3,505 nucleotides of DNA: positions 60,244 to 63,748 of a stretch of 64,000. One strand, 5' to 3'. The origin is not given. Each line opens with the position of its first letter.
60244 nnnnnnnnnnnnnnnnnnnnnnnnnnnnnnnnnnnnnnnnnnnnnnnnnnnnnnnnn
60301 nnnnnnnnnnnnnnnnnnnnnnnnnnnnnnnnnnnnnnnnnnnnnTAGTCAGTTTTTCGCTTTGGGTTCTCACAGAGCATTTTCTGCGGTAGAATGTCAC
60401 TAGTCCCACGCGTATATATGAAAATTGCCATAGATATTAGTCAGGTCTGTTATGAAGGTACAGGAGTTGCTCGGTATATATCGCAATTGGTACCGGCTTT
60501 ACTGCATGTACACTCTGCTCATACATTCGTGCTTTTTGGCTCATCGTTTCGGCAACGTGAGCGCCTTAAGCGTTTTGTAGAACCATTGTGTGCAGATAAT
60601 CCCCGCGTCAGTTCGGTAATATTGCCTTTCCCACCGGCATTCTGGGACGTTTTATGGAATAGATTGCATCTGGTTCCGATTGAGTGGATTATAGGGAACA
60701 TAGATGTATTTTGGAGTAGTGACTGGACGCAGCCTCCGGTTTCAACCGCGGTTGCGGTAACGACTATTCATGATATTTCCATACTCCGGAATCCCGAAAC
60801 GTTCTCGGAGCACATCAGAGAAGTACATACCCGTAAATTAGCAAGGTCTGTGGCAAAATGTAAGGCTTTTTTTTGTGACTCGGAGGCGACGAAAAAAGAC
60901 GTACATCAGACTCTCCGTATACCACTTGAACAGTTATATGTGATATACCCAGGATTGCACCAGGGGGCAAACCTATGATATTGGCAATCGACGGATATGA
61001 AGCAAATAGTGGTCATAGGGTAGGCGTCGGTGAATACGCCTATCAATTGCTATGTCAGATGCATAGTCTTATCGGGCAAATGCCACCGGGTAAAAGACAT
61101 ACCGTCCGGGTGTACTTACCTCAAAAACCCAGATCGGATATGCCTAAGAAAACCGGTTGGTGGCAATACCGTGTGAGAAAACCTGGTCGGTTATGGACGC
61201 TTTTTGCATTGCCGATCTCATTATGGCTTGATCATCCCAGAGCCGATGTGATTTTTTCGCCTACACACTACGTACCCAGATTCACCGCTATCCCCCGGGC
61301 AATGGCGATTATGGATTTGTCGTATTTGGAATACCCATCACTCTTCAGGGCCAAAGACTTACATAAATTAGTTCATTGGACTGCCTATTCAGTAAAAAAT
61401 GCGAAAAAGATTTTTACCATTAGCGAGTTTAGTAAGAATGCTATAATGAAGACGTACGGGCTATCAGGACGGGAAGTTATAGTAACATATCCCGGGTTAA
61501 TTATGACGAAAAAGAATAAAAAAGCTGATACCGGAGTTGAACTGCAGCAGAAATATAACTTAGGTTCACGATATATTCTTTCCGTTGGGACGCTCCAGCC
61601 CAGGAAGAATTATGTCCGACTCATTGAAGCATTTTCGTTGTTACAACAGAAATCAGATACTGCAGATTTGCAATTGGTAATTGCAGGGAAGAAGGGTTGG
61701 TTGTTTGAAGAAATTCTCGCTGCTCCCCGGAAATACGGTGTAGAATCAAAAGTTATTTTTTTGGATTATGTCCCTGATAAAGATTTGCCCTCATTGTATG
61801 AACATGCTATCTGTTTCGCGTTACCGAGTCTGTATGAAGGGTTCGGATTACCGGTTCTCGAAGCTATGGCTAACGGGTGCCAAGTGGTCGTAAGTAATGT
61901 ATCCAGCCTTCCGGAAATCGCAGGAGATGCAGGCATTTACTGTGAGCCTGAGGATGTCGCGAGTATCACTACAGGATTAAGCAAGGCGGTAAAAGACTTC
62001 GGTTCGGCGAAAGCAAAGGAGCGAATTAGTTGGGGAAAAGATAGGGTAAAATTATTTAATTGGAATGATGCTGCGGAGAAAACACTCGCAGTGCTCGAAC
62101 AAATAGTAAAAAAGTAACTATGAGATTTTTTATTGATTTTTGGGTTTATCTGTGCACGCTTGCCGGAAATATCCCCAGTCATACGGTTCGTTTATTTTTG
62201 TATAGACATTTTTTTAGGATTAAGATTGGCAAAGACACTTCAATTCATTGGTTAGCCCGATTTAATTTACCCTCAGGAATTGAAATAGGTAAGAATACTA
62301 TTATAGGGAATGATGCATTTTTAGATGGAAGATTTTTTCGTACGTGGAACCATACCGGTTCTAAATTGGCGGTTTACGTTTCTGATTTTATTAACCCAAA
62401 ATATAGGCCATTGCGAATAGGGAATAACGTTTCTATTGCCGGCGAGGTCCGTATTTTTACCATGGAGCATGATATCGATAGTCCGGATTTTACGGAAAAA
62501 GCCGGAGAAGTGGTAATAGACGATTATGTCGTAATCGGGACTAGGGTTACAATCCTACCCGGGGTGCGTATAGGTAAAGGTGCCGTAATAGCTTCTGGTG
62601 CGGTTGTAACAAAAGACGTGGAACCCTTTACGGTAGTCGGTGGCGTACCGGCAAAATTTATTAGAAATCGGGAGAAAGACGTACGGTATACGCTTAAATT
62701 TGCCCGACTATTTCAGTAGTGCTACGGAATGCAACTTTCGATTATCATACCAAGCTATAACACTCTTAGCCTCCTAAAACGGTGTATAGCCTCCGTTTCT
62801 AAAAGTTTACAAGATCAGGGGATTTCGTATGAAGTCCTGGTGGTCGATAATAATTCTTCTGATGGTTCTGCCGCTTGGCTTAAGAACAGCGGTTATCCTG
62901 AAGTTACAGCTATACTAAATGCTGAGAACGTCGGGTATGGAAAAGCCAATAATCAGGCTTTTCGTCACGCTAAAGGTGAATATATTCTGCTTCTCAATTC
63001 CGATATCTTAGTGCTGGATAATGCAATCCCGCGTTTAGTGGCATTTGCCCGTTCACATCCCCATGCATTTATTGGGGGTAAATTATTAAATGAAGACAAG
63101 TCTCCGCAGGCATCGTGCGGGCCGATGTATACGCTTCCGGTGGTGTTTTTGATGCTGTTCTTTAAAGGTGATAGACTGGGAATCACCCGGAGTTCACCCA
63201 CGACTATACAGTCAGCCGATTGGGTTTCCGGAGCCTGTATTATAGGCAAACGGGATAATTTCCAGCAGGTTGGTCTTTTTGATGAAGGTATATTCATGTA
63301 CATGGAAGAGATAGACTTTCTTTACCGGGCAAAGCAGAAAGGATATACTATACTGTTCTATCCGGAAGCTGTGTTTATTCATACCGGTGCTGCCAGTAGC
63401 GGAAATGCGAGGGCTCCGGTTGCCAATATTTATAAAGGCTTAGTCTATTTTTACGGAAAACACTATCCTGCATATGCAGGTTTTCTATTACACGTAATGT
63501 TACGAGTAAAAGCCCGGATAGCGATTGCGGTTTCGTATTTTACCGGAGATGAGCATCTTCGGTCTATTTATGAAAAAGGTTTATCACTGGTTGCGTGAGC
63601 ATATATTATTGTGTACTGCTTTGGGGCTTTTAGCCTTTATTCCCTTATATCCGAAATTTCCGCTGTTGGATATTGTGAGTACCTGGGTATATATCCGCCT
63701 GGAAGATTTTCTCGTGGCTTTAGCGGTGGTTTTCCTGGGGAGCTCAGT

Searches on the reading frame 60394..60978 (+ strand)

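Call 16: search_protein_families(library=pfam, proteins=[window:60394-60978:+], max_evalue=0.001)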
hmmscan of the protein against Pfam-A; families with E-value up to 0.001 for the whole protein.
window:60394-60978:+ (194 aa): 1 family
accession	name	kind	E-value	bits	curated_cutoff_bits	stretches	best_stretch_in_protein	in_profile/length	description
PF13439.12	Glyco_transf_4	-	1.2e-09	38.8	28.5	1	24-188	3-166/170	Glycosyltransferase Family 4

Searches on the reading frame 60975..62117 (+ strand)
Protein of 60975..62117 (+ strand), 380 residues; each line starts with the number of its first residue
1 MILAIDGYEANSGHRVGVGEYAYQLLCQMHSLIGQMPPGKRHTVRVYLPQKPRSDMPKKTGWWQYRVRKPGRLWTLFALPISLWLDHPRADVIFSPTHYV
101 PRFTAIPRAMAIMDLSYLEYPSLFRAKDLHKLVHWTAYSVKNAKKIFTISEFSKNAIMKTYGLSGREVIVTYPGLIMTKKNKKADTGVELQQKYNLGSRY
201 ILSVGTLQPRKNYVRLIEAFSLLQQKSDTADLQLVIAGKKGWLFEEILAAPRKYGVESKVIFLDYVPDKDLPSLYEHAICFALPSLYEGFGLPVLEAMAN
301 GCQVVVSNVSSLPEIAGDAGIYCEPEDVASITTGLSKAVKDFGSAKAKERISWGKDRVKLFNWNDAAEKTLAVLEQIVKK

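Call 16: search_protein_families(library=pfam, proteins=[window:60975-62117:+], max_evalue=0.001)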
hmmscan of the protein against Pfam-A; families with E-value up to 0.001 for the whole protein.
window:60975-62117:+ (380 aa): 4 families
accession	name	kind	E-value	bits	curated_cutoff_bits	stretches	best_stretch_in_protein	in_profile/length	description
PF00534.26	Glycos_transf_1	-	1.4e-34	119.6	26.4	1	195-342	12-159/172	Glycosyl transferases group 1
PF13692.12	Glyco_trans_1_4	-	1.2e-28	100.6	27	1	199-341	2-142/142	Glycosyl transferases group 1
PF20706.3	GT4-conflict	-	3.5e-07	30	26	1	195-313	194-317/385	Family 4 Glycosyltransferase in conflict systems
PF13439.12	Glyco_transf_4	-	0.00016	22.2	28.5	1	40-174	18-165/170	Glycosyltransferase Family 4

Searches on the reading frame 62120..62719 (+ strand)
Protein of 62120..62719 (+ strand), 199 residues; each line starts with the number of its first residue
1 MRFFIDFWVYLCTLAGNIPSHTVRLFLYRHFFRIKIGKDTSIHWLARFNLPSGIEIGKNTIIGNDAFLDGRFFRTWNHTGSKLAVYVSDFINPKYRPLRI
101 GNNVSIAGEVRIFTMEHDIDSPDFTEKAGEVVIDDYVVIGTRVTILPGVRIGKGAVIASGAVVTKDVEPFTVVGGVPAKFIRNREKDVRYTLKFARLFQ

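Call 33: search_protein_families(library=ncbifam, proteins=[window:62120-62719:+], max_evalue=0.001)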
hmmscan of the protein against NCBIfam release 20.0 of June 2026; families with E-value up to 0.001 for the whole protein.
window:62120-62719:+ (199 aa): 36 families (the best 25 are shown)
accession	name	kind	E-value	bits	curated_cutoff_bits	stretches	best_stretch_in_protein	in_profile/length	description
NF058585.1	HptprglPActTf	PfamEq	9.3e-26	90.4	300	2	88-188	70-164/172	heptaprenylglyceryl phosphate O-acetyltransferase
NF007797.0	PRK10502.1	subfamily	3e-23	82.4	192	1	97-186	92-181/183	WcaF family extracellular polysaccharide biosynthesis acetyltransferase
TIGR03532.1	DapD_Ac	equivalog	3.2e-21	76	231.75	1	128-186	158-216/231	2,3,4,5-tetrahydropyridine-2,6-dicarboxylate N-acetyltransferase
NF007499.0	PRK10092.1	equivalog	1.2e-20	74.1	314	1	97-182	93-181/183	maltose O-acetyltransferase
TIGR03308.1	phn_thr-fam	hypoth_equivalog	3e-20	72.9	201.65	1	120-184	97-162/204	phosphonate metabolim protein, transferase hexapeptide repeat family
NF000490.1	chloram_CatB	equivalog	3.5e-20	72.2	350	1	121-189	101-169/210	type B chloramphenicol O-acetyltransferase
NF033468.1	stregram_VatI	exception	1.2e-18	67.7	415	1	80-184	57-166/208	streptogramin A O-acetyltransferase Vat(I)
NF000311.1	Vat_ABCDEFH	equivalog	6.8e-18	65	300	1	127-186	107-166/201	Vat family streptogramin A O-acetyltransferase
NF000101.1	stregram_VatA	exception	1.3e-17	64.2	450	1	126-187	114-175/219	streptogramin A O-acetyltransferase Vat(A)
NF000504.1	stregram_VatH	exception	1.3e-15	57.9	475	1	118-187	105-174/216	streptogramin A O-acetyltransferase Vat(H)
NF007240.0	PRK09677.1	equivalog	1.7e-15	57.1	243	1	99-187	87-187/192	putative lipopolysaccharide biosynthesis O-acetyl transferase WbbJ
NF038307.1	EPS_acetyl_HpsU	equivalog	4.3e-15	55.8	305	2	95-180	89-174/178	hormogonium polysaccharide biosynthesis acetyltransferase HpsU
NF007076.0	PRK09527.1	equivalog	6.3e-15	55.1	347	1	98-192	96-194/203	galactoside O-acetyltransferase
NF000097.1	stregram_VatC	exception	3.1e-14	53.4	425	1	128-184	116-172/212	streptogramin A O-acetyltransferase Vat(C)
NF000020.1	stregram_VatE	exception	3.7e-14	52.8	450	1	125-182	108-167/214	streptogramin A O-acetyltransferase Vat(E)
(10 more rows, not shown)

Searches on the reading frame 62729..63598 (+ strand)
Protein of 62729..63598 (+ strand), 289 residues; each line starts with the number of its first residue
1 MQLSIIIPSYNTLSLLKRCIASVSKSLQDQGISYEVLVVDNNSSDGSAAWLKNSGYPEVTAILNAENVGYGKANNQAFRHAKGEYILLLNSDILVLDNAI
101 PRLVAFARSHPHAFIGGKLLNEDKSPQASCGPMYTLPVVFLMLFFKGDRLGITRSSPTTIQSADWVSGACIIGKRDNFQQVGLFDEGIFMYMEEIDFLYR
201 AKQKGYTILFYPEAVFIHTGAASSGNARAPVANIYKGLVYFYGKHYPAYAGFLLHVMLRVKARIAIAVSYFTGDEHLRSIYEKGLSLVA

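Call 16: search_protein_families(library=pfam, proteins=[window:62729-63598:+], max_evalue=0.001)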
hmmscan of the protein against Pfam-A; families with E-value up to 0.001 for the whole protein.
window:62729-63598:+ (289 aa): 2 families
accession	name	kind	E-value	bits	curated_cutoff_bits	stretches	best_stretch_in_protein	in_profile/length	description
PF00535.33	Glycos_transf_2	-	1.7e-26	93.6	23.3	1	4-119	1-115/168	Glycosyl transferase family 2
PF13641.12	Glyco_tranf_2_3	-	3.6e-16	60.3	27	1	3-219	3-212/230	Glycosyltransferase like family 2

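Call 33: search_protein_families(library=ncbifam, proteins=[window:62729-63598:+], max_evalue=0.001)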
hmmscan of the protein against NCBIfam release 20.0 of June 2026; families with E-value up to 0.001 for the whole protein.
window:62729-63598:+ (289 aa): 24 families
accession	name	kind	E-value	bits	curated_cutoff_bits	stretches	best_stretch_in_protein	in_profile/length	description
NF041875.1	EPS_EpsD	equivalog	6.8e-19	68.4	370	1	3-224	1-212/325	exopolysaccharide biosynthesis glycosyltransferase EpsD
TIGR03965.1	mycofact_glyco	equivalog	1e-15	57.6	280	1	3-219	76-281/467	mycofactocin biosynthesis glycosyltransferase MftF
TIGR04283.1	glyco_like_mftF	equivalog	1.2e-14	54.5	182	1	3-107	1-97/221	TIGR04283 family arsenosugar biosynthesis glycosyltransferase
NF038302.1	EPS_HpsE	equivalog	3.3e-13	49.3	300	1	1-114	1-118/307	hormogonium polysaccharide biosynthesis glycosyltransferase HpsE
TIGR03937.1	PgaC_IcaA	equivalog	4.4e-13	49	422.3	1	3-111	47-154/407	poly-beta-1,6-N-acetyl-D-glucosamine synthase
NF047683.1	TeichurnBiosyTuaG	equivalog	2.7e-12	46.9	400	1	3-115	8-119/252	teichuronic acid biosynthesis protein TuaG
NF038299.1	EPS_HpsN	equivalog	4e-12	45.7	425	1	2-101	2-100/317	hormogonium polysaccharide biosynthesis glycosyltransferase HpsN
NF007986.1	PRK10714.1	equivalog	4.9e-12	45.5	529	1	2-109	7-117/316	undecaprenyl-phosphate 4-deoxy-4-formamido-L-arabinose transferase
NF007482.0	PRK10073.1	equivalog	1.4e-11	44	423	1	2-108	7-111/334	glycosyltransferase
TIGR03111.1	glyc2_xrt_Gpos1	hypoth_equivalog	2.6e-10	39.7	363.95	1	2-112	50-161/439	TIGR03111 family XrtG-associated glycosyltransferase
NF050050.1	ProtGlycPglI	equivalog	4.1e-10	39.5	500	1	2-122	3-123/306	GalNAc(5)-diNAcBac-PP-undecaprenol beta-1,3-glucosyltransferase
TIGR04440.1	glyco_TIGR04440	domain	4.3e-08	33.2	70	1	2-112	1-111/215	TIGR00180 family glycosyltransferase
TIGR01556.1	rhamnosyltran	subfamily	4.6e-08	32.6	200.55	1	24-219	14-201/281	rhamnosyltransferase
TIGR04009.1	wcaE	equivalog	8.3e-08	31.8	369.2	1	1-113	1-113/248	colanic acid biosynthesis glycosyltransferase WcaE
TIGR04242.1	nodulat_NodC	equivalog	1.5e-07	30.7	550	1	4-110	51-159/395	chitooligosaccharide synthase NodC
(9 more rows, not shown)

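Call 65: find_encoding_contigs(protein=window:62729-63598:+, flank=10000, max_places=2)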
Protein window:62729-63598:+ (289 aa): 2 contigs read that carry it; 1 place shown.
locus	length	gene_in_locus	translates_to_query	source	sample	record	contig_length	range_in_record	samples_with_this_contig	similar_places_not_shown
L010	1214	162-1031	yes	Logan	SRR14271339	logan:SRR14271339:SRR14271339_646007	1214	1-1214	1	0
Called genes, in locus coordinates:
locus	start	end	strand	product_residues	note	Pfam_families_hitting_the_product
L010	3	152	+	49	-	?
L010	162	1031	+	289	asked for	PF00535:Glycos_transf_2, PF13641:Glyco_tranf_2_3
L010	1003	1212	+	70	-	?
